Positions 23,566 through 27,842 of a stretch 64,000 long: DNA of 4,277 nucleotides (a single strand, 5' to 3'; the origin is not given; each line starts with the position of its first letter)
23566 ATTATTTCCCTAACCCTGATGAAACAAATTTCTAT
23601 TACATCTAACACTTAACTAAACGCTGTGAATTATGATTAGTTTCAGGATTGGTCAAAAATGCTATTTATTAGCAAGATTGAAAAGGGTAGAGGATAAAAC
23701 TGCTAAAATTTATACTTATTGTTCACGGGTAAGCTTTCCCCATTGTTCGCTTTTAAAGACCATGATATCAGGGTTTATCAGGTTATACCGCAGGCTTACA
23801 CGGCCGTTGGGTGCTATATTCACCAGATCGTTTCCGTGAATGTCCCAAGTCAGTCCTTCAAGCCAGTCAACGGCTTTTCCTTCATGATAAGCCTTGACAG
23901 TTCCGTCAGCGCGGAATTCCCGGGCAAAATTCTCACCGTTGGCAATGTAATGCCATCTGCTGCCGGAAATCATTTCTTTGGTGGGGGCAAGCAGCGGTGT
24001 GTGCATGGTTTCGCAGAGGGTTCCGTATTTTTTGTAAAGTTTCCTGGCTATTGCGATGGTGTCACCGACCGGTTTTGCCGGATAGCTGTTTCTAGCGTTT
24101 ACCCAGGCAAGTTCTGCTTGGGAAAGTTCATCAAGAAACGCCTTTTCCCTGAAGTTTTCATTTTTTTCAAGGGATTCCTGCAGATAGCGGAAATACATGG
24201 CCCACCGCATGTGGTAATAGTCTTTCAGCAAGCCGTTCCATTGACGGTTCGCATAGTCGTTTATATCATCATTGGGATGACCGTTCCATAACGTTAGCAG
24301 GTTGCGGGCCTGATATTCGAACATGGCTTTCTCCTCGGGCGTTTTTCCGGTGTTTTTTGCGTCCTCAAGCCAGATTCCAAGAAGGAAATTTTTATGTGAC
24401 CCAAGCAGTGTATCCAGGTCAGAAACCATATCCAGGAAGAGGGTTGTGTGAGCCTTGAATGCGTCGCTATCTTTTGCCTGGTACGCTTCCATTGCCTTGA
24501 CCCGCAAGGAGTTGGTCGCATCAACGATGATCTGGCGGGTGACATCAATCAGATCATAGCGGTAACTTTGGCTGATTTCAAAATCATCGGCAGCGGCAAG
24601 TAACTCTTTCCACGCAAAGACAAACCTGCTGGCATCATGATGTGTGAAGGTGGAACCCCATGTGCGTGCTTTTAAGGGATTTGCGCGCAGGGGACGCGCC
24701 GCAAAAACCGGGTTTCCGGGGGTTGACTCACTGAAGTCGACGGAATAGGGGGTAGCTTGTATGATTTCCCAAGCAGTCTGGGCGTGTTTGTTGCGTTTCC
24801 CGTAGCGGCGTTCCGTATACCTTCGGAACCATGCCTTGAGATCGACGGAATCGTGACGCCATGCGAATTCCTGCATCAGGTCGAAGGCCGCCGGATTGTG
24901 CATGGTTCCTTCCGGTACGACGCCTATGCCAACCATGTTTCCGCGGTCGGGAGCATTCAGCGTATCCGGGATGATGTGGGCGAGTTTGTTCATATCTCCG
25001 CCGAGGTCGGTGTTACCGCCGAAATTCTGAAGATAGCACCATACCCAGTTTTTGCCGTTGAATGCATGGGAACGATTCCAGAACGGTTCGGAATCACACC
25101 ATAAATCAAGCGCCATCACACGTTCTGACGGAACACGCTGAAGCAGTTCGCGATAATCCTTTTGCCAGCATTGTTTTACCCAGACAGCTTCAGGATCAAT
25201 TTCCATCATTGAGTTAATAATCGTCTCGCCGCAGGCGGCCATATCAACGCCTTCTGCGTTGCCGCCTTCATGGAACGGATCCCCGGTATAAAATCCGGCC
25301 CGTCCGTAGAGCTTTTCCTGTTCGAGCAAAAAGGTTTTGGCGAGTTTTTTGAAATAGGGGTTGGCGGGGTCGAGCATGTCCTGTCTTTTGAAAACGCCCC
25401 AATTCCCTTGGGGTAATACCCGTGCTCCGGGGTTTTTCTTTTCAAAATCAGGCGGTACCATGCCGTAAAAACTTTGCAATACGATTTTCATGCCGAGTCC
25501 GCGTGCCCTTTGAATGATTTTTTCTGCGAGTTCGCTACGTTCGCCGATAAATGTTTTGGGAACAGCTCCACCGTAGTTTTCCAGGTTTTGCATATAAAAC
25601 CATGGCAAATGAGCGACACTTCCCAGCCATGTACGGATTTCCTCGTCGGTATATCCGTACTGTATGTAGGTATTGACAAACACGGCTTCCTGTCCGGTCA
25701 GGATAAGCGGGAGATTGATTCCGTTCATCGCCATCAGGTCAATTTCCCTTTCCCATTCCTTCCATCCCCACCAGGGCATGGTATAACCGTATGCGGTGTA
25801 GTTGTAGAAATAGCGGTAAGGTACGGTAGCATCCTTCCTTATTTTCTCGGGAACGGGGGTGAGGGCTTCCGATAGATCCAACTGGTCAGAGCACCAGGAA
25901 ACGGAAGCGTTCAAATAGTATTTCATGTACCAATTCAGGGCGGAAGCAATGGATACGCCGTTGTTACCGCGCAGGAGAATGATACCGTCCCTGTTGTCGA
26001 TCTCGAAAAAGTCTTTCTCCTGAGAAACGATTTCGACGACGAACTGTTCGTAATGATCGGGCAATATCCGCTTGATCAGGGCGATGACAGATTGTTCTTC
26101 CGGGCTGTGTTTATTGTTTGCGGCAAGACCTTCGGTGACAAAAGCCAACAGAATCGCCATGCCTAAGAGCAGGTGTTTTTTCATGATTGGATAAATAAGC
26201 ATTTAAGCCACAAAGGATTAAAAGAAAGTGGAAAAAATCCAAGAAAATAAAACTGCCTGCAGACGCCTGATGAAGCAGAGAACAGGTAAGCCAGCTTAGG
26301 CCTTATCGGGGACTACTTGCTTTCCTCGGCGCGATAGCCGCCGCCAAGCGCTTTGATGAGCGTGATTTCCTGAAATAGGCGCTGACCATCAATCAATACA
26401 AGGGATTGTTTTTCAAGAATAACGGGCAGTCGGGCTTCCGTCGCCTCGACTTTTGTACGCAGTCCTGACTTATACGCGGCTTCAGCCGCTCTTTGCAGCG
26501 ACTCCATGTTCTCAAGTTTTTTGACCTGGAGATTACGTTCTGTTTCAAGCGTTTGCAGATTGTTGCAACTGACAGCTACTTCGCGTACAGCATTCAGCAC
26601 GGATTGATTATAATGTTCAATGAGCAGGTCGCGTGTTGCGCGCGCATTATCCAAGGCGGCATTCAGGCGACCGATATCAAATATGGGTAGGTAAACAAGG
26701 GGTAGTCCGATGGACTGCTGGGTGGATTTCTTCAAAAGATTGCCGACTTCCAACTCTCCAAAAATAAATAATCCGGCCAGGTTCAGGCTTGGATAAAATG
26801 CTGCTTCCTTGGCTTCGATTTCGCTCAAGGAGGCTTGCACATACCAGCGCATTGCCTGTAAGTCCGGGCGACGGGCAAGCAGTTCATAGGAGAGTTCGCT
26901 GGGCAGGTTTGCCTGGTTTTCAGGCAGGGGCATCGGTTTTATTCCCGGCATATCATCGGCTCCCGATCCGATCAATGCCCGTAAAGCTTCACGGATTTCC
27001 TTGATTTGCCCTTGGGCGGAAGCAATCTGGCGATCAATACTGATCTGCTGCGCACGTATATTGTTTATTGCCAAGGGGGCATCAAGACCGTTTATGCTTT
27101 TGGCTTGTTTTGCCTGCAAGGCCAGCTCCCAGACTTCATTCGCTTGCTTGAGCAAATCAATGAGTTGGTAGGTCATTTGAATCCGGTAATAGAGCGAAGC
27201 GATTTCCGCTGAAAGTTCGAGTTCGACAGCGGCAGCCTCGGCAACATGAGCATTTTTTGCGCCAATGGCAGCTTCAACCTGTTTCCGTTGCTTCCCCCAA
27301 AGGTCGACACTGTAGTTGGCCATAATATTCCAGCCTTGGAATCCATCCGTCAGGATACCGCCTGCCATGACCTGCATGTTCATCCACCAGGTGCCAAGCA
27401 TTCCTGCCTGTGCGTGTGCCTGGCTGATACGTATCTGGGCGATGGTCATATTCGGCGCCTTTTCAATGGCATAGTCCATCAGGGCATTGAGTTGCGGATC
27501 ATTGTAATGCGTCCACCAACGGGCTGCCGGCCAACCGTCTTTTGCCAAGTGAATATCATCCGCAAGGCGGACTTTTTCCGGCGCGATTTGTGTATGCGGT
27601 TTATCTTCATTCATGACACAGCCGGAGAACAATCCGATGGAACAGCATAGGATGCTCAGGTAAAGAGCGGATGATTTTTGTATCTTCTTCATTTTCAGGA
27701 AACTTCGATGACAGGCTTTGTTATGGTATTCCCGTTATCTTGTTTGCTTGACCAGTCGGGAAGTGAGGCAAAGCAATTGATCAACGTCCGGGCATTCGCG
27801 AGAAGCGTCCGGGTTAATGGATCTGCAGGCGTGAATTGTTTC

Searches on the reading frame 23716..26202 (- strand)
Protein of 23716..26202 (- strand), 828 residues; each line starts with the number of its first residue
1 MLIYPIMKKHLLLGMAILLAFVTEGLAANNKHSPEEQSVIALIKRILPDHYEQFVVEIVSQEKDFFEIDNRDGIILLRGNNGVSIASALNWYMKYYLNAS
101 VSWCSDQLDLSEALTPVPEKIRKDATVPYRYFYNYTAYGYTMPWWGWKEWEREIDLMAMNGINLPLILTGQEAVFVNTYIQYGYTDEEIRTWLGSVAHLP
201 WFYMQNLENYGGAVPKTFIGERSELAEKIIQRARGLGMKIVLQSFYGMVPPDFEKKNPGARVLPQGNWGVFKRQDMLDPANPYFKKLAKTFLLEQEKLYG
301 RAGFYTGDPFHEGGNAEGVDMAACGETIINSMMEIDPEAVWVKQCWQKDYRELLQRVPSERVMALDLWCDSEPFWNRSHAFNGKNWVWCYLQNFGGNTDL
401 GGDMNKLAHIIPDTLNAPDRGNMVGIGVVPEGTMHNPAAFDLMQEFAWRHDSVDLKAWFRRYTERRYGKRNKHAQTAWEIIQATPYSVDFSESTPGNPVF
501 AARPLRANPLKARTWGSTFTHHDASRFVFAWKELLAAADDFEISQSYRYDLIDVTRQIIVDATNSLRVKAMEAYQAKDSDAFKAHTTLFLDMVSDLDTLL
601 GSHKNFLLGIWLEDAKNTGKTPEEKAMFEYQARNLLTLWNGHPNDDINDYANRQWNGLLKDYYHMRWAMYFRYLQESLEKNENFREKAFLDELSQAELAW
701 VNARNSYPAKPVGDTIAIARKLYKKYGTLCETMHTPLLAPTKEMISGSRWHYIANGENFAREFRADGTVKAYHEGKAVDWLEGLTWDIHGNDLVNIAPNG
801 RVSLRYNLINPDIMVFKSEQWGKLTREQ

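Call 73: search_protein_families(library=pfam, proteins=[window:23716-26202:-], max_evalue=0.000001)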
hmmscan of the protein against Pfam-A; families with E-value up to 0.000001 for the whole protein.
window:23716-26202:- (828 aa): 3 families
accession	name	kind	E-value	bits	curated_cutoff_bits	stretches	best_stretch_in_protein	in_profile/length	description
PF05089.18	NAGLU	-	1.6e-113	379.5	25.5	1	130-449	1-335/336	Alpha-N-acetylglucosaminidase (NAGLU) tim-barrel domain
PF12972.12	NAGLU_C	-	9e-81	271.9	25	1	458-725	1-268/268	Alpha-N-acetylglucosaminidase (NAGLU) C-terminal domain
PF12971.12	NAGLU_N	-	2e-24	85.6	28.3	1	39-114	3-80/82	Alpha-N-acetylglucosaminidase (NAGLU) N-terminal domain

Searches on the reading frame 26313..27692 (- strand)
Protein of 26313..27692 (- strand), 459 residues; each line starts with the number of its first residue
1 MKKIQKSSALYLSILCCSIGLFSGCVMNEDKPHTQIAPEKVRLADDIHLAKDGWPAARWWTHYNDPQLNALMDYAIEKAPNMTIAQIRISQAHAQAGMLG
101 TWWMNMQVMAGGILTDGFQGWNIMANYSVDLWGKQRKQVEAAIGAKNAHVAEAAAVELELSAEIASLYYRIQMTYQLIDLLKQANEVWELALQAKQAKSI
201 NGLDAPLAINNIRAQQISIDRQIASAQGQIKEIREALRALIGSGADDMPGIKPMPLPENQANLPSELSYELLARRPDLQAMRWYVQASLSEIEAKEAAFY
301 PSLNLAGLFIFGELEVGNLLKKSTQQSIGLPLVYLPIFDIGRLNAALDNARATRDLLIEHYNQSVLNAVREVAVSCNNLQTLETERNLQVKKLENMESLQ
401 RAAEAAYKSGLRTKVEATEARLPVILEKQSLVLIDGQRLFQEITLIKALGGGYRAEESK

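Call 73: search_protein_families(library=pfam, proteins=[window:26313-27692:-], max_evalue=0.000001)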
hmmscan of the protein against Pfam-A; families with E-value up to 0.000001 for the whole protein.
window:26313-27692:- (459 aa): 1 family
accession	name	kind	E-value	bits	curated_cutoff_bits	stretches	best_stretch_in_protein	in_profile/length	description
PF02321.23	OEP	-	2.5e-26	93.1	22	2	266-422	3-159/187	Outer membrane efflux protein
